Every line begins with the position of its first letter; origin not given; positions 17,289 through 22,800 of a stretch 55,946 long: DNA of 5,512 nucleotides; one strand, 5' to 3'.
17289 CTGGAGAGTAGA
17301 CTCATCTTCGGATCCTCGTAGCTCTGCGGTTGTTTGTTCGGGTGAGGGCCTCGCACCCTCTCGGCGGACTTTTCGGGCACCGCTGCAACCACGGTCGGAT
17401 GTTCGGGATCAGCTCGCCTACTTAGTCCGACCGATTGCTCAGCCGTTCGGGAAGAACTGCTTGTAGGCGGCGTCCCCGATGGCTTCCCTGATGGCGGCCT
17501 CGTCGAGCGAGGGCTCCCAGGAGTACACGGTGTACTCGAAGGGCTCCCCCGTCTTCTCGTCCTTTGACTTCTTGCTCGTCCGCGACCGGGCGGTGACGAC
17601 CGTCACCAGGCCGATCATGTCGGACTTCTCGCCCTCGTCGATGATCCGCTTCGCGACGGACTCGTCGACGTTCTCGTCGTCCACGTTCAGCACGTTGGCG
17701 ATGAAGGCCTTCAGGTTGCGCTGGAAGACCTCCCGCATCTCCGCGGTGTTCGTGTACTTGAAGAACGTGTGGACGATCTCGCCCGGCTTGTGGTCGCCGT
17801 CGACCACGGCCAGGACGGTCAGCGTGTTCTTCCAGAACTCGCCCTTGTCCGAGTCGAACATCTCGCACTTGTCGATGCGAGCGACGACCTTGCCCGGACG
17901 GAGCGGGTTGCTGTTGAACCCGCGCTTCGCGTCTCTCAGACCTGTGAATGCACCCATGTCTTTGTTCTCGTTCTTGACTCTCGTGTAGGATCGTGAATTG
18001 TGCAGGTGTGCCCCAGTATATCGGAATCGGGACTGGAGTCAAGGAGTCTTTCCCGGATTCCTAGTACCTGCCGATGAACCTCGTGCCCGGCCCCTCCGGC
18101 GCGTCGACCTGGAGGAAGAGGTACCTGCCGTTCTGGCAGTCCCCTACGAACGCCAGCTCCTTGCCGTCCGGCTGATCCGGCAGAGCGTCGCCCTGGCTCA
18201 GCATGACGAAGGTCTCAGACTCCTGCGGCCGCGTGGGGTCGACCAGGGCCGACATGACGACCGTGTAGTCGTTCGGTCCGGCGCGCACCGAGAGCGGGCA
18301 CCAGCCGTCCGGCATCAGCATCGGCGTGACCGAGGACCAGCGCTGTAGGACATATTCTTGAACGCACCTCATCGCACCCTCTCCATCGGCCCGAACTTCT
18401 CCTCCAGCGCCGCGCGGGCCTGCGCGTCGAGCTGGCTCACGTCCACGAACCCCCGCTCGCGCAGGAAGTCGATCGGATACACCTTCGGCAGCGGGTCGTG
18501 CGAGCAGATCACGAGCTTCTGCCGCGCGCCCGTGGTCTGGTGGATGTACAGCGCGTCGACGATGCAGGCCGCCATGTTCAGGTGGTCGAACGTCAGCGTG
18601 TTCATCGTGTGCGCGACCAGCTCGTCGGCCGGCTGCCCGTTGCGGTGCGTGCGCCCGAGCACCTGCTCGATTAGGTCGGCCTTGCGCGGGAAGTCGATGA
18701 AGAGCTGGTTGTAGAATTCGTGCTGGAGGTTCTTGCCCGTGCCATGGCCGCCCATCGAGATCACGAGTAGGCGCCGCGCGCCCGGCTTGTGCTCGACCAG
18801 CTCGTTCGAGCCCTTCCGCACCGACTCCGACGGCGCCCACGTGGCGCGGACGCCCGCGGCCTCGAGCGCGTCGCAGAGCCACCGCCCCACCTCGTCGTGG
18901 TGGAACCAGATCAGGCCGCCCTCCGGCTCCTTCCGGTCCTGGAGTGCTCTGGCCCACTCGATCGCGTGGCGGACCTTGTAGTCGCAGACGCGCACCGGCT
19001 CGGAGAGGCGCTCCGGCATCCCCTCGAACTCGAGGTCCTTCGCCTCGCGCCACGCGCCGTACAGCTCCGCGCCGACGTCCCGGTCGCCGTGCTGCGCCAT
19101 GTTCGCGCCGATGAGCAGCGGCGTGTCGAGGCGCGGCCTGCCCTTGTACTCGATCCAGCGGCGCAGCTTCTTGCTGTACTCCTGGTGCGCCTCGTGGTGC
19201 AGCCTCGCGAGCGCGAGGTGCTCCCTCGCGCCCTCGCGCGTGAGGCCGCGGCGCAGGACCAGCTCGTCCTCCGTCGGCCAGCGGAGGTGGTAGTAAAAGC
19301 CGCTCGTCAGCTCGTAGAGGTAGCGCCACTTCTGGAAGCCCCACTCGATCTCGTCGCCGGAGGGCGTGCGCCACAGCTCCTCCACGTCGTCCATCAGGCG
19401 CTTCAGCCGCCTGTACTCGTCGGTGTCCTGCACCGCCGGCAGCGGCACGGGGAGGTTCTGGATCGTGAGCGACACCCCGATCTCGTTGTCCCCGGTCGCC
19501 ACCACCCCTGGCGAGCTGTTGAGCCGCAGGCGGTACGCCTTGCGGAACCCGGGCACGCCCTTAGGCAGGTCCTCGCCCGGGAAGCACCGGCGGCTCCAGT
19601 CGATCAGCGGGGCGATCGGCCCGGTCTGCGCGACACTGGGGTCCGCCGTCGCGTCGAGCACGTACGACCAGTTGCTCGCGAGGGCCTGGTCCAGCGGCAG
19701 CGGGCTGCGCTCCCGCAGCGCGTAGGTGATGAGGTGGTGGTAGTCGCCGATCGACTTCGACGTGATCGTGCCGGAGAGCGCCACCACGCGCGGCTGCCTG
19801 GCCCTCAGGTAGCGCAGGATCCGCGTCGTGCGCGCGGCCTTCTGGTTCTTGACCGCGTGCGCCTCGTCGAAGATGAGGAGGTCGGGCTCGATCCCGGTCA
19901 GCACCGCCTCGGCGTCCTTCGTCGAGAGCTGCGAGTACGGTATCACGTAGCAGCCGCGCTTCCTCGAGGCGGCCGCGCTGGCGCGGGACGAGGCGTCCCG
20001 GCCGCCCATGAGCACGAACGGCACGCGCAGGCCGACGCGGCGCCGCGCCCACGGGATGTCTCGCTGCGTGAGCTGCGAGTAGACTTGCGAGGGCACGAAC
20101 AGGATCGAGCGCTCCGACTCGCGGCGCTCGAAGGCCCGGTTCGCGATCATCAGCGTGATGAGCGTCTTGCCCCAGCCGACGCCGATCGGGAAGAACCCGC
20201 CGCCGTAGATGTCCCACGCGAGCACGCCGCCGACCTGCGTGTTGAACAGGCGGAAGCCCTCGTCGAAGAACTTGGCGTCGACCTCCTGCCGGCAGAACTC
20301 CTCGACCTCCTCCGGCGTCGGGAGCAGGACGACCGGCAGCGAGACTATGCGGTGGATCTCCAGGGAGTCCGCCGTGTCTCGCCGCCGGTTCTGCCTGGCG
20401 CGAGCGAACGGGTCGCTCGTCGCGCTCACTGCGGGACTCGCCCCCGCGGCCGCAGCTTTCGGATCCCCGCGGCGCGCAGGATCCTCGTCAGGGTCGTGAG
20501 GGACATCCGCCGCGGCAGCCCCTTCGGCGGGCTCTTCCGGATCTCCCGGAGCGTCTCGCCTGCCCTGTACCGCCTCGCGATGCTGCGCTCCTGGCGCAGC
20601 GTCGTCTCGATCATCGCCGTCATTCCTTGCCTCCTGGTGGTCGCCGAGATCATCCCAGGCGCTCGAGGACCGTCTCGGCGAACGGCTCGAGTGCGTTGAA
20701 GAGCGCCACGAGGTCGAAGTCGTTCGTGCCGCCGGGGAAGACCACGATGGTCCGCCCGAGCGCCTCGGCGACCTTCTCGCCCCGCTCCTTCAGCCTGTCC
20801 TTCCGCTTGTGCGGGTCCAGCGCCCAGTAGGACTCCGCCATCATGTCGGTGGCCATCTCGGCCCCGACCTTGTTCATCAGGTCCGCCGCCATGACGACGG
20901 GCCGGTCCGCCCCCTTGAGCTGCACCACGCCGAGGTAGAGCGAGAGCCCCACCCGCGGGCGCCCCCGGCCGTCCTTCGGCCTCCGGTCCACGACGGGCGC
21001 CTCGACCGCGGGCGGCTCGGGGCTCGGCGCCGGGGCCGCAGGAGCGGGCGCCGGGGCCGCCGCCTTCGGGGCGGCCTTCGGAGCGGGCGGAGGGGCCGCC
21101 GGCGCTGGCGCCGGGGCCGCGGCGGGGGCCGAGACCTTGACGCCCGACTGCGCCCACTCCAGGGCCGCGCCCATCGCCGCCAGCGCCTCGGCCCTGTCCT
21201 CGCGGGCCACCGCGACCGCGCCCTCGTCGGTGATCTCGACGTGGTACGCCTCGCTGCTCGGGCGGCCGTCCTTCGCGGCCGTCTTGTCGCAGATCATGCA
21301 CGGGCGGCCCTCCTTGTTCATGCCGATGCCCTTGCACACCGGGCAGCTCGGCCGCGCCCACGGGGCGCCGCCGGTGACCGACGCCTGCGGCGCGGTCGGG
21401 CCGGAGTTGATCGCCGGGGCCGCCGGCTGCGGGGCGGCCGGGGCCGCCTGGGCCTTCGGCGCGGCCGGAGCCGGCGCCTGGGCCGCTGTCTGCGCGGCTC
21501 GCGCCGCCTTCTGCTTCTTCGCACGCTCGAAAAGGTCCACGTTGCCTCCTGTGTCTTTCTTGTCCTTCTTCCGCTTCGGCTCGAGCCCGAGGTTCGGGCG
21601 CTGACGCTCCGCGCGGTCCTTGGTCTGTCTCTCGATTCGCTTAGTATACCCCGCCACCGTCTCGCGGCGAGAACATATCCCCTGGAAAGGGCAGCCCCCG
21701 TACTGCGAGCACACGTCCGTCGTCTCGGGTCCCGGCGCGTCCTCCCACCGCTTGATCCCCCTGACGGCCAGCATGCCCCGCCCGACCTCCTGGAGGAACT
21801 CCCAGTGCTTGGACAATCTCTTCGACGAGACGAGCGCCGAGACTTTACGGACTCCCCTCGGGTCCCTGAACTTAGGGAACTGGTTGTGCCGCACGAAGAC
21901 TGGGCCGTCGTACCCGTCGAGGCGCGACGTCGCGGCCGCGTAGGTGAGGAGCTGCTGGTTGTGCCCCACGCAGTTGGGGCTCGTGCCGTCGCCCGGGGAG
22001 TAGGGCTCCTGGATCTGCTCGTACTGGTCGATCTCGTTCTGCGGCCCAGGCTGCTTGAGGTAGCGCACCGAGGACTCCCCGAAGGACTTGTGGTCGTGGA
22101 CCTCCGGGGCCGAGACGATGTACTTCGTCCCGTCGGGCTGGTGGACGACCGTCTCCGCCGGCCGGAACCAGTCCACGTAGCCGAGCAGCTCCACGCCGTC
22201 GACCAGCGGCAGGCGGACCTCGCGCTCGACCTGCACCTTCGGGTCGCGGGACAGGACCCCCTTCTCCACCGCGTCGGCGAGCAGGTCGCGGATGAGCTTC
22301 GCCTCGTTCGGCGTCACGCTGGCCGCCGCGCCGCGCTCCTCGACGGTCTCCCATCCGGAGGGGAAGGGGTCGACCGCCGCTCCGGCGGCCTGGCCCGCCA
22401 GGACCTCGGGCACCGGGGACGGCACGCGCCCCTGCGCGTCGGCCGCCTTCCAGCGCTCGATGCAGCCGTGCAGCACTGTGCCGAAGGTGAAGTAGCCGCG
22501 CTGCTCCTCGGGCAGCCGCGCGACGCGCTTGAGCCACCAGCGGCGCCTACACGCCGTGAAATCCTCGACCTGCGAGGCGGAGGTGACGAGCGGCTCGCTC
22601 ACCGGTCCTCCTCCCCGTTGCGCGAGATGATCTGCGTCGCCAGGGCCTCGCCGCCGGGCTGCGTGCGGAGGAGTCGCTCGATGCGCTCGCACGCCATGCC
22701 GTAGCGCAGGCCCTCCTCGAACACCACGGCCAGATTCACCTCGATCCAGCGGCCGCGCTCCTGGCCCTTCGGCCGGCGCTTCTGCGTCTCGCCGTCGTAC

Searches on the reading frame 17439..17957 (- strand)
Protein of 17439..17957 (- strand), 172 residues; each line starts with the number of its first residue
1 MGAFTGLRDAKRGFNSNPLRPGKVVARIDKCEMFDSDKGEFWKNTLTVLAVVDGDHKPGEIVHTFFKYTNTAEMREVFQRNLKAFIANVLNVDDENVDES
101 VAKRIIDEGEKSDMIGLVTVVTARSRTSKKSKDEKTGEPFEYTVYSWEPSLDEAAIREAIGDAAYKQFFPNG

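Call 10: search_protein_families(library=phrogs, proteins=[window:17439-17957:-], max_evalue=0.001)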
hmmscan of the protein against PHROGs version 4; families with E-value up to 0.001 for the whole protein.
window:17439-17957:- (172 aa): 0 families

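Call 11: search_protein_families(library=pfam, proteins=[window:17439-17957:-], max_evalue=0.001)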
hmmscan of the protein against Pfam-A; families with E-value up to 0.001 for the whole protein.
window:17439-17957:- (172 aa): 0 families

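Call 120: find_homologous_proteins(query=window:17442-17957:-, max_evalue=0.001)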
Query window:17442-17957:- (172 aa): 36 proteins with E <= 0.001 among 114 candidates.
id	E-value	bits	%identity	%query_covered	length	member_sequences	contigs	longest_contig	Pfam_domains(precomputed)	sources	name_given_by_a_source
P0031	7.8e-100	350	91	100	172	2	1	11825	-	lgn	-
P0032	1.4e-63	232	63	100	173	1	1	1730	-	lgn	-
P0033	1.1e-60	222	64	100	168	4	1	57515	-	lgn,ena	-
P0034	7.4e-60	220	62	100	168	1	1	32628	-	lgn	-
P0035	2.3e-59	218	62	100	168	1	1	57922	-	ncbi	-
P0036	2.5e-58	215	62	100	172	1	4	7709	-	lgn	-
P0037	1.1e-57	212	61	100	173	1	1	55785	-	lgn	-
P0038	1.6e-57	212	62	100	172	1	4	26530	-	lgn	-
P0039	4.0e-56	207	60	100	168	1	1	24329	-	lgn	-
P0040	1.2e-54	203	58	100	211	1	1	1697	-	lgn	-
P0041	1.0e-53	200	59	100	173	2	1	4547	-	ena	-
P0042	2.3e-52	195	57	100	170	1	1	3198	-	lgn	-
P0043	3.7e-52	194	56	100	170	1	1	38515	-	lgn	-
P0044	5.6e-52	194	55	100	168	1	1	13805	-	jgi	jgi:hypothetical protein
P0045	4.1e-51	191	55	100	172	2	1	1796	-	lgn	-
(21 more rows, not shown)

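Call 121: find_encoding_contigs(protein=P0035, flank=10000, max_places=1)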
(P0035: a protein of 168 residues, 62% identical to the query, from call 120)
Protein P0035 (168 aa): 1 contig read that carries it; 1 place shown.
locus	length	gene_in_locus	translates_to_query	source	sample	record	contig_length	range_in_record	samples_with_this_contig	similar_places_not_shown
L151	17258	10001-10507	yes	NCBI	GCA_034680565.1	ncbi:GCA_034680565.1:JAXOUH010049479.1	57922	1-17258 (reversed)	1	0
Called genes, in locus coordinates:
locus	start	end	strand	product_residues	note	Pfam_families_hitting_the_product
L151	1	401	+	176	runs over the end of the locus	-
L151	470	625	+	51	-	-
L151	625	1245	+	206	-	PF16473:Rv2179c-like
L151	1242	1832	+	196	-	PF12917:YfbR-like (weak)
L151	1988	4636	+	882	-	PF19263:DUF5906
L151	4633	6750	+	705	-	PF12705:PDDEXK_1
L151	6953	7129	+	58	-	PF19575:HTH_58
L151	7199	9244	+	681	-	PF00176:SNF2-rel_dom, PF00270:DEAD, PF04851:ResIII (weak)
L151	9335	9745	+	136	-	-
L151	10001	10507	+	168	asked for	-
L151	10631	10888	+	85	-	-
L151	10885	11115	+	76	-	-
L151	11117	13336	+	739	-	PF01612:DNA_pol_A_exo1 (weak)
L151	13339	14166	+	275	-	-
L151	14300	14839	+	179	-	-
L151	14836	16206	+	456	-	PF00149:Metallophos (weak), PF12850:Metallophos_2 (faint)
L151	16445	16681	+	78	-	-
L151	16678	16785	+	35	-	-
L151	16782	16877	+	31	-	-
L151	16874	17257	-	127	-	?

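Call 122: find_encoding_contigs(protein=P0031, flank=2000, max_places=1)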
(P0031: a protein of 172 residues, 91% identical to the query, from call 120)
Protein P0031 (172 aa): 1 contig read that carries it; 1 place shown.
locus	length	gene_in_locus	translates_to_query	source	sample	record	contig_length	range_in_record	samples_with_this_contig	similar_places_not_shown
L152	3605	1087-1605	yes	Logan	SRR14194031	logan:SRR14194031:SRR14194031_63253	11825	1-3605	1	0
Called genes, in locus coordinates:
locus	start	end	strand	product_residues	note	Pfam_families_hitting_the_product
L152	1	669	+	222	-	?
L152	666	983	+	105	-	-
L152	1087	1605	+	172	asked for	-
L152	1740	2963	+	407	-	-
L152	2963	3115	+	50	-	-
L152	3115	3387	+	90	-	-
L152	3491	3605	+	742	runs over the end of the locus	PF01612:DNA_pol_A_exo1 (weak)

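Call 123: find_encoding_contigs(protein=P0033, flank=2000, max_places=1)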
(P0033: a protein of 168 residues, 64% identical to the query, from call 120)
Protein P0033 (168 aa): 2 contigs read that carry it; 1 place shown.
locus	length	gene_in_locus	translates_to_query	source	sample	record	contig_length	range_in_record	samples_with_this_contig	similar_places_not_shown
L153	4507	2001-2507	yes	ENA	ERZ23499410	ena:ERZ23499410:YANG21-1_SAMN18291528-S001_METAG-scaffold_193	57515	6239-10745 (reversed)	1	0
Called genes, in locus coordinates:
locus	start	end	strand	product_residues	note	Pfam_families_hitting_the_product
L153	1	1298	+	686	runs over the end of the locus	PF00176:SNF2-rel_dom, PF00270:DEAD, PF04851:ResIII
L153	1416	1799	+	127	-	-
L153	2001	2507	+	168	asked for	-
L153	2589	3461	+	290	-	PF01068:DNA_ligase_A_M, PF14743:DNA_ligase_OB_2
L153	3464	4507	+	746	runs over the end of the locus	PF00476:DNA_pol_A (faint)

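Call 124: find_encoding_contigs(protein=P0037, flank=2000, max_places=1)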
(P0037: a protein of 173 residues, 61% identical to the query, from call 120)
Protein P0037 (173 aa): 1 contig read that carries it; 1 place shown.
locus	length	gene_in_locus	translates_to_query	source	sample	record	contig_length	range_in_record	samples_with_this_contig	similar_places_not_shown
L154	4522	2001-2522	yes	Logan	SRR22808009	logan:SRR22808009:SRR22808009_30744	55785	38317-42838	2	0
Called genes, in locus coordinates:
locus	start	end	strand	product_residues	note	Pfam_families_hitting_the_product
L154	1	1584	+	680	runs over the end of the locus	PF04851:ResIII (weak), PF00176:SNF2-rel_dom (faint), PF00270:DEAD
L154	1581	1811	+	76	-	-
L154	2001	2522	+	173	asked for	-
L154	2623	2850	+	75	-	-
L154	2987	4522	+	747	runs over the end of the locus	PF01612:DNA_pol_A_exo1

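Call 129: search_protein_families(library=pfam, proteins=[L151:10631-10888:+, L151:10885-11115:+, L151:16445-16681:+, L151:13339-14166:+, L151:9335-9745:+, L151:470-625:+, L151:6953-7129:+], max_evalue=0.05)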
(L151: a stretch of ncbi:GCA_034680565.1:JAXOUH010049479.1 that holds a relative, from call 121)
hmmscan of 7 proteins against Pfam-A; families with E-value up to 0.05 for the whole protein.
L151:10631-10888:+ (85 aa): 0 families

L151:10885-11115:+ (76 aa): 0 families

L151:16445-16681:+ (78 aa): 0 families

L151:13339-14166:+ (275 aa): 2 families
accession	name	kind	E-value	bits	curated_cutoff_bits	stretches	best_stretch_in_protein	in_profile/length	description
PF21448.3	DNMK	-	0.0066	16.5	27.1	1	16-58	2-42/232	Deoxynucleotide monophosphate kinase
PF13238.12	AAA_18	-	0.034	15.1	29.4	0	18-43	2-27/128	AAA domain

L151:9335-9745:+ (136 aa): 0 families

L151:470-625:+ (51 aa): 2 families
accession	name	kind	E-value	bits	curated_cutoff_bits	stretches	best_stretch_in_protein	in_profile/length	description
PF03918.19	CcmH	-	0.019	14.7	25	1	21-41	64-84/143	Cytochrome C biogenesis protein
PF14420.11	Clr5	-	0.023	15.3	22.3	1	22-50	17-42/54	Clr5 domain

L151:6953-7129:+ (58 aa): 5 families
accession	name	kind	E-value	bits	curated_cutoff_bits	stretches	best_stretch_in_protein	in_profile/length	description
PF19575.5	HTH_58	-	1.1e-07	32.1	23.8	1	11-53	17-59/62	Helix-turn-helix domain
PF02796.21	HTH_7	-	3.6e-05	24.2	23.8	1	5-43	6-44/45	Helix-turn-helix domain of resolvase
PF13613.12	HTH_Tnp_4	-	0.00067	19.6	27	1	16-43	15-42/53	Helix-turn-helix of DDE superfamily endonuclease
PF13518.12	HTH_28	-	0.00082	19.9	25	1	12-44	4-36/52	Helix-turn-helix domain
PF04967.18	HTH_10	-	0.014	15.6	23.1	1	17-48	20-51/53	HTH DNA binding domain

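Call 131: find_encoding_contigs(protein=P0037, flank=10000, max_places=1)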
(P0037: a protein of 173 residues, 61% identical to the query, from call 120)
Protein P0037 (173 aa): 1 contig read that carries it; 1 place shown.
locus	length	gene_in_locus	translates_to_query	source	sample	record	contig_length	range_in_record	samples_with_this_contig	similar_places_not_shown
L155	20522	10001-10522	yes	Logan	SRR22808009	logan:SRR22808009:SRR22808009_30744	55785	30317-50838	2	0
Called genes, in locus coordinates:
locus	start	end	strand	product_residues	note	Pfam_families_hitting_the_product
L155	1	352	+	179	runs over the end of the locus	-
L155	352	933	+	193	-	PF12917:YfbR-like (weak)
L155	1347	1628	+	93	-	-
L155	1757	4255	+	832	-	PF19263:DUF5906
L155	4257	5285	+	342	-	PF00145:DNA_methylase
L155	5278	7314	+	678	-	PF12705:PDDEXK_1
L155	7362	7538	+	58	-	PF19575:HTH_58 (weak), PF02796:HTH_7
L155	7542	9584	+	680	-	PF04851:ResIII (weak), PF00176:SNF2-rel_dom (faint), PF00270:DEAD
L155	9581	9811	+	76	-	-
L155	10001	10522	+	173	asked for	-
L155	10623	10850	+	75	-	-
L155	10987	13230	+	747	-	PF01612:DNA_pol_A_exo1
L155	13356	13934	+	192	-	PF18909:dGTP_diPhyd_N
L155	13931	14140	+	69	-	PF02954:HTH_8 (weak)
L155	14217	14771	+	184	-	-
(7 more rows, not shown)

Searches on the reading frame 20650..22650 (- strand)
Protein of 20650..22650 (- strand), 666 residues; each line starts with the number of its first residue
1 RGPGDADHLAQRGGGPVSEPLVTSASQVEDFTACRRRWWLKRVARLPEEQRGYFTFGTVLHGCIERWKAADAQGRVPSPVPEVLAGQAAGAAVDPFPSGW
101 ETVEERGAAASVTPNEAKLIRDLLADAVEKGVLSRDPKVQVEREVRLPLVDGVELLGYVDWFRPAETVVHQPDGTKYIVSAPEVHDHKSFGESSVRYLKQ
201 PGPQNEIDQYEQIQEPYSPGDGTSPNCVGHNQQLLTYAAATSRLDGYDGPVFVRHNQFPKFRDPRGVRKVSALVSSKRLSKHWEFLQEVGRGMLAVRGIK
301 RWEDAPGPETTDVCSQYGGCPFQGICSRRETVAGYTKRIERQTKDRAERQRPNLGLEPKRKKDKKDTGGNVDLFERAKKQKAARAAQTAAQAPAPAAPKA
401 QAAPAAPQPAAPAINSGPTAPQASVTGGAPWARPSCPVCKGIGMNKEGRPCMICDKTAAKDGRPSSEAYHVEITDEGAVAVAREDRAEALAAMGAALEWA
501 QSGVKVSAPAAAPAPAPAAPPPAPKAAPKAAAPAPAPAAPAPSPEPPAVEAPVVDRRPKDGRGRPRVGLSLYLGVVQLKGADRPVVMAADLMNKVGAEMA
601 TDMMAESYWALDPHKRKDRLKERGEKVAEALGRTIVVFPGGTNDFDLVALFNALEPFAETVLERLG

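Call 85: search_protein_families(library=phrogs, proteins=[window:20650-22650:-], max_evalue=0.01)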
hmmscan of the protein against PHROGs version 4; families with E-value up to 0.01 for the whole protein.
window:20650-22650:- (666 aa): 2 families
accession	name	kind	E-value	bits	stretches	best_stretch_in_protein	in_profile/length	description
phrog_69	-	DNA, RNA and nucleotide metabolism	1.4e-13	51.7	1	23-329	90-326/501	exonuclease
phrog_1218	-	DNA, RNA and nucleotide metabolism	9.7e-08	32.6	1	19-67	6-56/364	exonuclease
